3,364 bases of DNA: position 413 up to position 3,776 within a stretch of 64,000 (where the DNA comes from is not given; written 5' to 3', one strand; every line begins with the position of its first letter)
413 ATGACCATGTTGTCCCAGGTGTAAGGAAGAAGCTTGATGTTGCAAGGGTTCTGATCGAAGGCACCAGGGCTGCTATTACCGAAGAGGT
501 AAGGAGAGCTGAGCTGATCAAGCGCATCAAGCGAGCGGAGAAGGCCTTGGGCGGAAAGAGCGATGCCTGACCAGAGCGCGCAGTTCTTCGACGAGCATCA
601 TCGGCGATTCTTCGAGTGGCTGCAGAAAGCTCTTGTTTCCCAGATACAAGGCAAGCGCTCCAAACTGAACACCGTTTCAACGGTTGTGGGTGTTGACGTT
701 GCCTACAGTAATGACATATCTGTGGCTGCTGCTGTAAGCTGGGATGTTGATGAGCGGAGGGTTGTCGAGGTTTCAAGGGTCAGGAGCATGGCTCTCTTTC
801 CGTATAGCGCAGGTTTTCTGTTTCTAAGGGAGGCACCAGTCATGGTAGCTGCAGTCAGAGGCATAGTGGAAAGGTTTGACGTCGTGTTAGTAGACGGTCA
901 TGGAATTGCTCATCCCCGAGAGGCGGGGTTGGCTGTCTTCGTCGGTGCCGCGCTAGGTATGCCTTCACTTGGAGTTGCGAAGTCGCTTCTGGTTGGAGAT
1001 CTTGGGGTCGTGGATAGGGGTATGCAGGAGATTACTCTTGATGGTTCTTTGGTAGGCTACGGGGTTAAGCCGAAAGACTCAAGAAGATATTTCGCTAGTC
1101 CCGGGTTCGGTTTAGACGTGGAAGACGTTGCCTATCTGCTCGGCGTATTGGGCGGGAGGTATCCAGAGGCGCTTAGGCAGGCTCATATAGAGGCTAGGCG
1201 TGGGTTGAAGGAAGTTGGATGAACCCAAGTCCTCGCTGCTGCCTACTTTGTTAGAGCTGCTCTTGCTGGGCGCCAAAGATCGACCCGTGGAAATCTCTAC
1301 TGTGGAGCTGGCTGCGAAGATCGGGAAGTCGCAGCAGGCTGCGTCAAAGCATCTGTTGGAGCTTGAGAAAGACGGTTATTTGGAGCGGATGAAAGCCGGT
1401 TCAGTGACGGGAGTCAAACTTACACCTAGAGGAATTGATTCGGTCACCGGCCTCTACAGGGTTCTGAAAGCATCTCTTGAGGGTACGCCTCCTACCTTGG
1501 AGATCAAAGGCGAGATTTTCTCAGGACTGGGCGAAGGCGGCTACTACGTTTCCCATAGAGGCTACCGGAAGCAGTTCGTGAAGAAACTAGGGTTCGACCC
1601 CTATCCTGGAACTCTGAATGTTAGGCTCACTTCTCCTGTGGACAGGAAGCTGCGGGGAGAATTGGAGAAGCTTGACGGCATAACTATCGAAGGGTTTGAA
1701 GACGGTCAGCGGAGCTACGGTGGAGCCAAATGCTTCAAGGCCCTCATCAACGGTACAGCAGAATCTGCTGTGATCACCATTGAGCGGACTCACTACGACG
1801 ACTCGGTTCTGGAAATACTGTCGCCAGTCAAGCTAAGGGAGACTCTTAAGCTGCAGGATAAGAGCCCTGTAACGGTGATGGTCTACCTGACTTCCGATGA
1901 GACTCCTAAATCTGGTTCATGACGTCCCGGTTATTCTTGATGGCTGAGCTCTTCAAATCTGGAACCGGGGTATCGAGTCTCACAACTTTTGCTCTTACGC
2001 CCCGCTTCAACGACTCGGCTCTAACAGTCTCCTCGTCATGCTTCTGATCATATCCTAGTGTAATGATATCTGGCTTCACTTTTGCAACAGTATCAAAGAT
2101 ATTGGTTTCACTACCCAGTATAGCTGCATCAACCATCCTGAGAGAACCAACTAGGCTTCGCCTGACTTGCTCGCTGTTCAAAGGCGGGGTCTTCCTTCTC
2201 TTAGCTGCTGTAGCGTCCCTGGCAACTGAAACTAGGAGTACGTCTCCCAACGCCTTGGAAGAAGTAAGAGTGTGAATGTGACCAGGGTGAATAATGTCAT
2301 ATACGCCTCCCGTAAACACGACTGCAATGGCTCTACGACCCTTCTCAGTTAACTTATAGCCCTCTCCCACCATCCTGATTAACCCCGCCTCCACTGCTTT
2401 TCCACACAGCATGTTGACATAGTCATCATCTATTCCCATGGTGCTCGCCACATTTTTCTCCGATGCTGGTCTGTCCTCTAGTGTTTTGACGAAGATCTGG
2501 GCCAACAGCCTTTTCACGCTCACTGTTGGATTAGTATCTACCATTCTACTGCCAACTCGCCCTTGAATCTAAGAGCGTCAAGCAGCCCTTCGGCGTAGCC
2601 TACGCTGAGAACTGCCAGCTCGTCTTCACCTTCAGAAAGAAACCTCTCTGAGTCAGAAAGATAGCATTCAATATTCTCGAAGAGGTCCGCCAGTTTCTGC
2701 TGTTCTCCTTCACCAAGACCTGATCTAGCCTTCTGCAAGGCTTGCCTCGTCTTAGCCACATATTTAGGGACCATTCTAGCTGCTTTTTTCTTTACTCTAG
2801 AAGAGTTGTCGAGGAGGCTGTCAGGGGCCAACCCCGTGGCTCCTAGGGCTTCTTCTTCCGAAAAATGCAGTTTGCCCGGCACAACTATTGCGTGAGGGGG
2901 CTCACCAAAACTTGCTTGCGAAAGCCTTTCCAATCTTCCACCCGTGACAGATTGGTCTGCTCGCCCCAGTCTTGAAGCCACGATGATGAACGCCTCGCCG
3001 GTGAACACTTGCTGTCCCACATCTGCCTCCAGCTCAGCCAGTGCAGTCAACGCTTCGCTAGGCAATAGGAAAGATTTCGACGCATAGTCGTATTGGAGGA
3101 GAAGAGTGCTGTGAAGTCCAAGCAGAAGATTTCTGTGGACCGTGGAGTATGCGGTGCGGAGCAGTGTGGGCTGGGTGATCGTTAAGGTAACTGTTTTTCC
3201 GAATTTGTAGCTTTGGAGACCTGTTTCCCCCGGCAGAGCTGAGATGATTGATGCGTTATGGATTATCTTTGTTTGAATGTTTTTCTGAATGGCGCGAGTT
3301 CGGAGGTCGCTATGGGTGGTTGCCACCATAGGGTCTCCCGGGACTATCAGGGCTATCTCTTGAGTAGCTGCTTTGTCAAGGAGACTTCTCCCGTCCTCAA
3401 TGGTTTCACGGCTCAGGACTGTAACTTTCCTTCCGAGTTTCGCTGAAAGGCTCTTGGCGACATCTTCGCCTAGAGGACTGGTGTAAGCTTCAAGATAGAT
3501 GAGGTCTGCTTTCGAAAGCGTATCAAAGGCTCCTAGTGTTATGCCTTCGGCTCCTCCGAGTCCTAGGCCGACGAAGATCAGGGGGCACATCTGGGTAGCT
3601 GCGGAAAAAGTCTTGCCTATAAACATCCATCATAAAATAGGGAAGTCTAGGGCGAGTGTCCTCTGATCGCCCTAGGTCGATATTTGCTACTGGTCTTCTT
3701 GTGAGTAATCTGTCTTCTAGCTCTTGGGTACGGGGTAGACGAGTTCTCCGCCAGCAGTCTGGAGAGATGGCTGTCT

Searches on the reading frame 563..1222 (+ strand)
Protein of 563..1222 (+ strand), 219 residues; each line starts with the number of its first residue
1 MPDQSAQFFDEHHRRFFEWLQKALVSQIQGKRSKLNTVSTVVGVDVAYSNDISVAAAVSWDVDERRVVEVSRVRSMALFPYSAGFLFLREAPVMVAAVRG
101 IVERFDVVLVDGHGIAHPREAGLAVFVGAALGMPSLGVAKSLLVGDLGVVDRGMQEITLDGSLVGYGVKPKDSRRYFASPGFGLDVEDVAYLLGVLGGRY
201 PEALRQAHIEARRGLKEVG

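Call 69: search_protein_families(library=pfam, proteins=[window:563-1222:+], max_evalue=0.0001)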
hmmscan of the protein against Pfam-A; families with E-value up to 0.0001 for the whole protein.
window:563-1222:+ (219 aa): 1 family
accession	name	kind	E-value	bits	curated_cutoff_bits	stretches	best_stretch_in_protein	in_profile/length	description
PF04493.20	Endonuclease_5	-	8.6e-39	133.7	23.4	1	24-208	3-197/198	Endonuclease V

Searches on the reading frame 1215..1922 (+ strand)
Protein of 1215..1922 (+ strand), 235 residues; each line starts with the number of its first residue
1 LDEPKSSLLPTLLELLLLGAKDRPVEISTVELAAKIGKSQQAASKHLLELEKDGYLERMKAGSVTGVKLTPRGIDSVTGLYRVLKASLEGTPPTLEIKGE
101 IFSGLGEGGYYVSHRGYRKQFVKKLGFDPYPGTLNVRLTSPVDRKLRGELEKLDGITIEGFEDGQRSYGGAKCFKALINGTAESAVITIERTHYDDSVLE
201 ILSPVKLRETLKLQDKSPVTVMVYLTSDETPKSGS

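Call 69: search_protein_families(library=pfam, proteins=[window:1215-1922:+], max_evalue=0.0001)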
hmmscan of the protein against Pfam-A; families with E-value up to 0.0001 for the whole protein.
window:1215-1922:+ (235 aa): 2 families
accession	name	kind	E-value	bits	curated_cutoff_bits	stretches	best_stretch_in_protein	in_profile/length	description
PF01982.22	CTP-dep_RFKase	-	3.9e-42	143.5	25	1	101-223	1-121/121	Domain of unknown function DUF120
PF13412.12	HTH_24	-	3.2e-05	23.9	21.9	1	27-57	18-48/48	Winged helix-turn-helix DNA-binding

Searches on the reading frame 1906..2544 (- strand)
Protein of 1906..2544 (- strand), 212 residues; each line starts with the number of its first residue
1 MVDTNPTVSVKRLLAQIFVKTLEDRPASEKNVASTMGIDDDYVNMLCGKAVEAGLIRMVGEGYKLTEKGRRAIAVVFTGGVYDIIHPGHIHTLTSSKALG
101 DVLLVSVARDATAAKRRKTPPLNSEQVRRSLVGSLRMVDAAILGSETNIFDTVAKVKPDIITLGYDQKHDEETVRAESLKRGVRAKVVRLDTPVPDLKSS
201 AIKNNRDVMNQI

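Call 69: search_protein_families(library=pfam, proteins=[window:1906-2544:-], max_evalue=0.0001)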
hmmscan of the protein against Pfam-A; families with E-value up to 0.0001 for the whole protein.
window:1906-2544:- (212 aa): 1 family
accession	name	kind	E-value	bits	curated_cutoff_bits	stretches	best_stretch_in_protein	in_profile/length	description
PF01467.32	CTP_transf_like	-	3.8e-13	50.2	21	1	77-204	1-132/133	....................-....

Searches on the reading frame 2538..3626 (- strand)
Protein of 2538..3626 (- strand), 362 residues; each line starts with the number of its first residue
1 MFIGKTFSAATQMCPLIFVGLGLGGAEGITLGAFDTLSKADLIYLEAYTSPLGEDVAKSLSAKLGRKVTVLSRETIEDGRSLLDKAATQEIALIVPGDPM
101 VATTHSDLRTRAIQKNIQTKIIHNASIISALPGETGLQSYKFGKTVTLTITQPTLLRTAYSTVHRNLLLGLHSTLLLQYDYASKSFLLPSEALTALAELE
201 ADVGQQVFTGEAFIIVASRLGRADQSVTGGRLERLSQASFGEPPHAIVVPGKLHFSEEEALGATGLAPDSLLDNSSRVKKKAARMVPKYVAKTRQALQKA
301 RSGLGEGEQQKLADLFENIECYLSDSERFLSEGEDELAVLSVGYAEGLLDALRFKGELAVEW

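Call 69: search_protein_families(library=pfam, proteins=[window:2538-3626:-], max_evalue=0.0001)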
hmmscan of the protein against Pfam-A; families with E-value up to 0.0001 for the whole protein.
window:2538-3626:- (362 aa): 2 families
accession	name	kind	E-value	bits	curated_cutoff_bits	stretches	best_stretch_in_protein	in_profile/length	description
PF00590.25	TP_methylase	-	5.6e-22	79.2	27.8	1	16-235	2-211/212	Tetrapyrrole (Corrin/Porphyrin) Methylases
PF04010.18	DUF357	-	1.8e-13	50.7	29.4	1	288-356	1-71/73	Protein of unknown function (DUF357)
